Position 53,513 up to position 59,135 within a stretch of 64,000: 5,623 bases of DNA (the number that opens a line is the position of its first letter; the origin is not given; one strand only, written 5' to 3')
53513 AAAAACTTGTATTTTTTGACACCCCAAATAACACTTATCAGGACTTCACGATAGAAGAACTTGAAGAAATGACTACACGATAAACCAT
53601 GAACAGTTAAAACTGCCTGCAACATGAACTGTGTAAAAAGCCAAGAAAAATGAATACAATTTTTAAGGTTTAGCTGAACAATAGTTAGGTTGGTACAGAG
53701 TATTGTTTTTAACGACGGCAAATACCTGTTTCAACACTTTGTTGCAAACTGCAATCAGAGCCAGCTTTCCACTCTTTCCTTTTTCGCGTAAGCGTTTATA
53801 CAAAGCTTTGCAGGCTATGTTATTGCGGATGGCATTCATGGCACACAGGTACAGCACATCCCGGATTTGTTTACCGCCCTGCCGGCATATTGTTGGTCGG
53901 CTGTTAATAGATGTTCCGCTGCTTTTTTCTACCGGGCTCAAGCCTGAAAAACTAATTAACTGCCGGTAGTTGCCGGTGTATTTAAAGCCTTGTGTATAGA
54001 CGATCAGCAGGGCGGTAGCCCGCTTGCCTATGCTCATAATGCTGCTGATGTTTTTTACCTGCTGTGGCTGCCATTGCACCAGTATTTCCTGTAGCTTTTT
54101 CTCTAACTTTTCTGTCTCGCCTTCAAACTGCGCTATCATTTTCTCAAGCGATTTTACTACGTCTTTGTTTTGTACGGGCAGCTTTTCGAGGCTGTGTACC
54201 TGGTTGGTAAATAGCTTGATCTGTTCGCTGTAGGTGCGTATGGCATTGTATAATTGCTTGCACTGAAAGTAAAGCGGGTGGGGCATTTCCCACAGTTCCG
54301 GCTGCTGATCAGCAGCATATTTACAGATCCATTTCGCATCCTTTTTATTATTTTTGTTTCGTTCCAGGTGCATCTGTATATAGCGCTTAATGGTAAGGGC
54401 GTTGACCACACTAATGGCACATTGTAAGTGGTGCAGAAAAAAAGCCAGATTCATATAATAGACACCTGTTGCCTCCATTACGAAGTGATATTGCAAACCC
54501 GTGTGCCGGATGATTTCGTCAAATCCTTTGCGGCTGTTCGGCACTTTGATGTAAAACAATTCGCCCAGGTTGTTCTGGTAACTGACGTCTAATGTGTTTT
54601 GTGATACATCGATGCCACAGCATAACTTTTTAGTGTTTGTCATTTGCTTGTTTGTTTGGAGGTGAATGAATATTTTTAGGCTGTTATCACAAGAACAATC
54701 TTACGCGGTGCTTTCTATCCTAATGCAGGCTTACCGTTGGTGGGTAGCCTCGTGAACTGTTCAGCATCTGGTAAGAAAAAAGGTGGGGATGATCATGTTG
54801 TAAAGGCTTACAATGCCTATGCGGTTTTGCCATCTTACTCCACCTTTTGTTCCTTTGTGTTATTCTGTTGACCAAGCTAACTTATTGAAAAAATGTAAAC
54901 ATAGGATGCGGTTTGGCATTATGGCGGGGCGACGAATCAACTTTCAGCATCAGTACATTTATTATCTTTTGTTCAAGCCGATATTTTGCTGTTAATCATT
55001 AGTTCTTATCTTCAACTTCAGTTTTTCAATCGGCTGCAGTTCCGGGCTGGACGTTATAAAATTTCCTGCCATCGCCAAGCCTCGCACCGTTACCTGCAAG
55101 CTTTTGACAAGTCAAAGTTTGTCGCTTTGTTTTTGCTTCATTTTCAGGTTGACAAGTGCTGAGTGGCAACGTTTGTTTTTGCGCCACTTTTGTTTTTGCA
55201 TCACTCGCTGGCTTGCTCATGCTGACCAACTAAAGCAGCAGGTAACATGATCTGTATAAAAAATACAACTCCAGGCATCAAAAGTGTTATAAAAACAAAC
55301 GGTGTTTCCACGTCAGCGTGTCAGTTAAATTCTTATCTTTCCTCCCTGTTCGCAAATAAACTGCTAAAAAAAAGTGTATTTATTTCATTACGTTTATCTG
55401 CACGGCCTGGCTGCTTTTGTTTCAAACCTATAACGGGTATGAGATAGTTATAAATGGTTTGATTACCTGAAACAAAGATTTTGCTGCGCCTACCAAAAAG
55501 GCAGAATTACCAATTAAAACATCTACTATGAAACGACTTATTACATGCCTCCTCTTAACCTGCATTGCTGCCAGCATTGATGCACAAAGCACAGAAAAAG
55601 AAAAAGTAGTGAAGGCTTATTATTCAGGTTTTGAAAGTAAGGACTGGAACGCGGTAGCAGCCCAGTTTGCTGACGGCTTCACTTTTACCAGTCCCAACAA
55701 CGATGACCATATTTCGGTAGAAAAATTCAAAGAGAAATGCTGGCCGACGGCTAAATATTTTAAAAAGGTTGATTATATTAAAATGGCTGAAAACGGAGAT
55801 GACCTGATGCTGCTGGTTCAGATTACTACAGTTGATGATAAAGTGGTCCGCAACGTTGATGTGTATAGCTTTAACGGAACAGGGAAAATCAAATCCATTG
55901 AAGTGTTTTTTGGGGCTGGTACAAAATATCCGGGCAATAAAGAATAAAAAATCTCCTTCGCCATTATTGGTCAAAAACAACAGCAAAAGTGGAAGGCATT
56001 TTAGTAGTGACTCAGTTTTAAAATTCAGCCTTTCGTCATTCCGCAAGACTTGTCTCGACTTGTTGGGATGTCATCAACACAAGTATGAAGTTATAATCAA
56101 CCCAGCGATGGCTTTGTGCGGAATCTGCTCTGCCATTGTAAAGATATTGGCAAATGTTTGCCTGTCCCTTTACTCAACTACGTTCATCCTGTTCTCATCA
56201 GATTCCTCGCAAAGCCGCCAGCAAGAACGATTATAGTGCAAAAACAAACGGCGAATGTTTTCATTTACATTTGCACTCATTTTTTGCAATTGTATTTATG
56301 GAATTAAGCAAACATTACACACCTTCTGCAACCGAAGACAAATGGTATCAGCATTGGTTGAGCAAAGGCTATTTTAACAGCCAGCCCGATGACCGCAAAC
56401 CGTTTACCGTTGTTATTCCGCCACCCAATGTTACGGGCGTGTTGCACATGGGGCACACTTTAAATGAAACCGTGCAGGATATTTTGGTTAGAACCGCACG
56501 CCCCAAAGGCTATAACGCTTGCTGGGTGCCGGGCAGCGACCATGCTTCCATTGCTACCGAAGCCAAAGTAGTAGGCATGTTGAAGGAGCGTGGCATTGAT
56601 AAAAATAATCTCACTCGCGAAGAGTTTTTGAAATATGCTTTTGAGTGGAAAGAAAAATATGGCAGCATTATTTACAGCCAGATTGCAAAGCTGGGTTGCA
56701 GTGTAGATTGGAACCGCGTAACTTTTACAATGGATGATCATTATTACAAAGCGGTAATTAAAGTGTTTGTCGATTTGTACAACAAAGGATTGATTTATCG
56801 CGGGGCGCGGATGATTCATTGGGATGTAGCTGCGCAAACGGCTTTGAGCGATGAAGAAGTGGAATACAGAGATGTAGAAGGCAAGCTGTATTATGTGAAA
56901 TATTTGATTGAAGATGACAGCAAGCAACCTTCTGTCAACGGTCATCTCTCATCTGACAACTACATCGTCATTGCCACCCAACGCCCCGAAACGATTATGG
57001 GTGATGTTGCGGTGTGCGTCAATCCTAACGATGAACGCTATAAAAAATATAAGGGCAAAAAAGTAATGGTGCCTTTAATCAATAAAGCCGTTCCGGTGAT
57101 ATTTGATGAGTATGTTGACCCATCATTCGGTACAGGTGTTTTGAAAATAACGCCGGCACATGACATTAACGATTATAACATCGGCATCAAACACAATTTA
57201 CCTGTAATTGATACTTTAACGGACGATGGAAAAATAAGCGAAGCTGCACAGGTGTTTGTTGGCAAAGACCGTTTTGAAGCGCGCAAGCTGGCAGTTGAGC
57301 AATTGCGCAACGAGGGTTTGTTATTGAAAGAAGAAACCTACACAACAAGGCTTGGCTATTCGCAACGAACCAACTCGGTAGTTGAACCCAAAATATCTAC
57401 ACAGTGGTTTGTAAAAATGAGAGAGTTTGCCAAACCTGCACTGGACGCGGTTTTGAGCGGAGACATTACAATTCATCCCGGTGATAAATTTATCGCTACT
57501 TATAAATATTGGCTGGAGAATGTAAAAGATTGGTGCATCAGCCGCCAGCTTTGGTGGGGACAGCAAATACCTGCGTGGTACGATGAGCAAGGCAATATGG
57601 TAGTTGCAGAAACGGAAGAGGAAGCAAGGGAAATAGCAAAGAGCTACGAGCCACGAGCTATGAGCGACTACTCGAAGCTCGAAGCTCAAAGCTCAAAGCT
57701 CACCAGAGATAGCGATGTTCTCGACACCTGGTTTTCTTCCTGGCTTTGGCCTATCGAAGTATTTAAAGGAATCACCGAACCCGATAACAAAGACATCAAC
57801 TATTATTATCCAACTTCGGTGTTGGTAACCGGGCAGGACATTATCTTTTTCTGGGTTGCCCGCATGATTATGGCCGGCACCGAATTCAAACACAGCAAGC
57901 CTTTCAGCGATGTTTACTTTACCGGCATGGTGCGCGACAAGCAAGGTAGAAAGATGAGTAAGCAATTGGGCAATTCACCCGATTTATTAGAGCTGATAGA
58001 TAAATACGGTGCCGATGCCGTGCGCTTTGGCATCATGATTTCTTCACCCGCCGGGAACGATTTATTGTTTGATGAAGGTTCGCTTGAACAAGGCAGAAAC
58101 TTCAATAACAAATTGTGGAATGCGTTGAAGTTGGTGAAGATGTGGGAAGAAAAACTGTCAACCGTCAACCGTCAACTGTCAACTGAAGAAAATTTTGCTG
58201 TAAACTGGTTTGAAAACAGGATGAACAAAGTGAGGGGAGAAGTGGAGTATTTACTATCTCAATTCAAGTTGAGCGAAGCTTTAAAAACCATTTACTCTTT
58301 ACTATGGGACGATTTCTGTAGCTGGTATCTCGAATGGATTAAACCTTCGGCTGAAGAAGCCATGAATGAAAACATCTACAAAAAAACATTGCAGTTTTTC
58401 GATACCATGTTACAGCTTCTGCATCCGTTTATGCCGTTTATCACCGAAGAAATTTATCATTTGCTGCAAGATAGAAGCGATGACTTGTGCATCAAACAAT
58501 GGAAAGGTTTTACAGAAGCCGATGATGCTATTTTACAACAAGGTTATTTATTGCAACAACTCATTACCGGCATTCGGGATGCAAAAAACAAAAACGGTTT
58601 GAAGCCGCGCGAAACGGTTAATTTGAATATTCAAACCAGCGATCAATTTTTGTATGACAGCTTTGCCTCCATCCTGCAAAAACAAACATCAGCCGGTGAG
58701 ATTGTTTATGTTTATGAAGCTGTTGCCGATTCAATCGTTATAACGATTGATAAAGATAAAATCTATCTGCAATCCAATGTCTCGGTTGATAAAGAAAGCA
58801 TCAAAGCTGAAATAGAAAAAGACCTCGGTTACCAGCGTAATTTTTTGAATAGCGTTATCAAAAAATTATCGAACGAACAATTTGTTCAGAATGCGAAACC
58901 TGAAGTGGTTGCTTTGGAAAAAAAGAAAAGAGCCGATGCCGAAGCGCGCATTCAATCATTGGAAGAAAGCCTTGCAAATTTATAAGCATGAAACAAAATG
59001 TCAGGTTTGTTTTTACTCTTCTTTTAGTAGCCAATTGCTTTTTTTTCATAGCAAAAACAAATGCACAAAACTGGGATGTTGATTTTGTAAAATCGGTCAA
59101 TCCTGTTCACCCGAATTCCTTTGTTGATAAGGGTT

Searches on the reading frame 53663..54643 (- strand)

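Call 3: search_protein_families(library=pfam, proteins=[window:53663-54643:-], max_evalue=0.1)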
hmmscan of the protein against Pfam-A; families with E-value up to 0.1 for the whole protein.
window:53663-54643:- (326 aa): 9 families
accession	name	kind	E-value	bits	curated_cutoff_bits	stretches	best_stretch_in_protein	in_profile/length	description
PF01548.23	DEDD_Tnp_IS110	-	8.2e-20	71.6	29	1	9-152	1-149/155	Transposase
PF02371.22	Transposase_20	-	1e-14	55.1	21.3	1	197-282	2-86/87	Transposase IS116/IS110/IS902 family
PF16746.10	BAR_3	-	0.0015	18.7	31.7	1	127-194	37-100/235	BAR domain of APPL family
PF08764.15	Coagulase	-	0.017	15.8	25.4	1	122-228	76-185/279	Staphylococcus aureus coagulase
PF04012.17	PspA_IM30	-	0.034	14.2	33.9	1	85-195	52-146/220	PspA/IM30 family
PF09860.14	DUF2087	-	0.035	14.7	22.4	1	152-192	2-42/69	Uncharacterized protein conserved in bacteria (DUF2087)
PF04818.19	CID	-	0.049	14.3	23.9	0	269-307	26-64/120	CID domain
PF00261.25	Tropomyosin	-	0.058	13.3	38.6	1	138-190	18-70/242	Tropomyosin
PF10805.13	DUF2730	-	0.097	13.2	24.9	0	130-187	37-89/102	Protein of unknown function (DUF2730)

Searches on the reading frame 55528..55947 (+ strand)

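Call 38: search_protein_families(library=pfam, proteins=[window:55528-55947:+], max_evalue=0.001)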
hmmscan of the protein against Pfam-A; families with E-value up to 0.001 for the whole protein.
window:55528-55947:+ (139 aa): 1 family
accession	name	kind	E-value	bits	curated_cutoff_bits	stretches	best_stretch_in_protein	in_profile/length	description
PF12680.13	SnoaL_2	-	3e-07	31.4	27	1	28-123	1-101/102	SnoaL-like domain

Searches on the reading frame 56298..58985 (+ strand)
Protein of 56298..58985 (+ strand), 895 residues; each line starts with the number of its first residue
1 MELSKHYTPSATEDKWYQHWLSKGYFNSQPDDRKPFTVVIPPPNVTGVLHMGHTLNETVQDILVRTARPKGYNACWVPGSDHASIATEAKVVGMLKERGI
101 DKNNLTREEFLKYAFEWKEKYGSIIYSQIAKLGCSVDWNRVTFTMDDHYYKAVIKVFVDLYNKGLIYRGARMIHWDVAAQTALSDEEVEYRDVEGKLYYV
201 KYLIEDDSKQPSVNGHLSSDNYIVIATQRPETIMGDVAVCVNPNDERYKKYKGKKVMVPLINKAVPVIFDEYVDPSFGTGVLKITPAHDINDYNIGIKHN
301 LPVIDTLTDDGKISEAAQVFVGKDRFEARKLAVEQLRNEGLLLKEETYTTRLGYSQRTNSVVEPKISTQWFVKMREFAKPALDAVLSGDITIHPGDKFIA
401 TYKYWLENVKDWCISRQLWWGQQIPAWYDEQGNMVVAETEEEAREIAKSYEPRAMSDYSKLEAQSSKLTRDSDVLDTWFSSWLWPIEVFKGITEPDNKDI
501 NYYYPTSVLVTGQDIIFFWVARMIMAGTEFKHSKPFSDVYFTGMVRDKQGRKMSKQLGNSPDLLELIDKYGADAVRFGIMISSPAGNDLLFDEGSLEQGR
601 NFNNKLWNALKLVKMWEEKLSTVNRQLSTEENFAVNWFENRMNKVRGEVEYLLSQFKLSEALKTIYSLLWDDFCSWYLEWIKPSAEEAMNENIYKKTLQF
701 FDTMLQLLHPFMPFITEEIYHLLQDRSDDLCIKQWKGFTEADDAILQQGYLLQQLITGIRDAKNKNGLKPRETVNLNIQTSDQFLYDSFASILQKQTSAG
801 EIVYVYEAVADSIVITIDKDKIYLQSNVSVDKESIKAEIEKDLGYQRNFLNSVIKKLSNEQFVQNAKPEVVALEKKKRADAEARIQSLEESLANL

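Call 99: list_cluster_members(proteins=[window:56298-58985:+, window:58988-59581:+, window:61622-62920:-, window:62931-63851:-, window:38154-39482:-, window:49583-50692:+, window:53663-54643:-])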
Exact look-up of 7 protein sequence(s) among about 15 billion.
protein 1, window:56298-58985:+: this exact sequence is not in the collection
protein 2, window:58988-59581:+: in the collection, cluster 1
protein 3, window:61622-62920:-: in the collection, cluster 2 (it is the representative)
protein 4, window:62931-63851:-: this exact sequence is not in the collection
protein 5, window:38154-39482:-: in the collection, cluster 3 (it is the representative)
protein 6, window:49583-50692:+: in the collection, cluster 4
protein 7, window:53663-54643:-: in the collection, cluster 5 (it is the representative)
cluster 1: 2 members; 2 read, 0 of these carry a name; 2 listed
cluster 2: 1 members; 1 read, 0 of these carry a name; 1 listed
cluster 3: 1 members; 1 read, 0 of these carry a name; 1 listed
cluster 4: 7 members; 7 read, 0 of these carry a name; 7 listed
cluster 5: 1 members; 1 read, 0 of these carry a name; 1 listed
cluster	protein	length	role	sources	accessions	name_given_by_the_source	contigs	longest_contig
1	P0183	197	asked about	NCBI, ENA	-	-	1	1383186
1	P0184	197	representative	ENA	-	-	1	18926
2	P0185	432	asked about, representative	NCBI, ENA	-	-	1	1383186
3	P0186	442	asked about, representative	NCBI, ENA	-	-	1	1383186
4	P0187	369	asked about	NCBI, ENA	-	-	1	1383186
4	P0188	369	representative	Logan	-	-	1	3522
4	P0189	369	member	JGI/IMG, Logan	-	-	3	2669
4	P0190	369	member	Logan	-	-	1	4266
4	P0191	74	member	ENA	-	-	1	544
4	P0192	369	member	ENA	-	-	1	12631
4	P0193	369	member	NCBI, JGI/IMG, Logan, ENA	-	-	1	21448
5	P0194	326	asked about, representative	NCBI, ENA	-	-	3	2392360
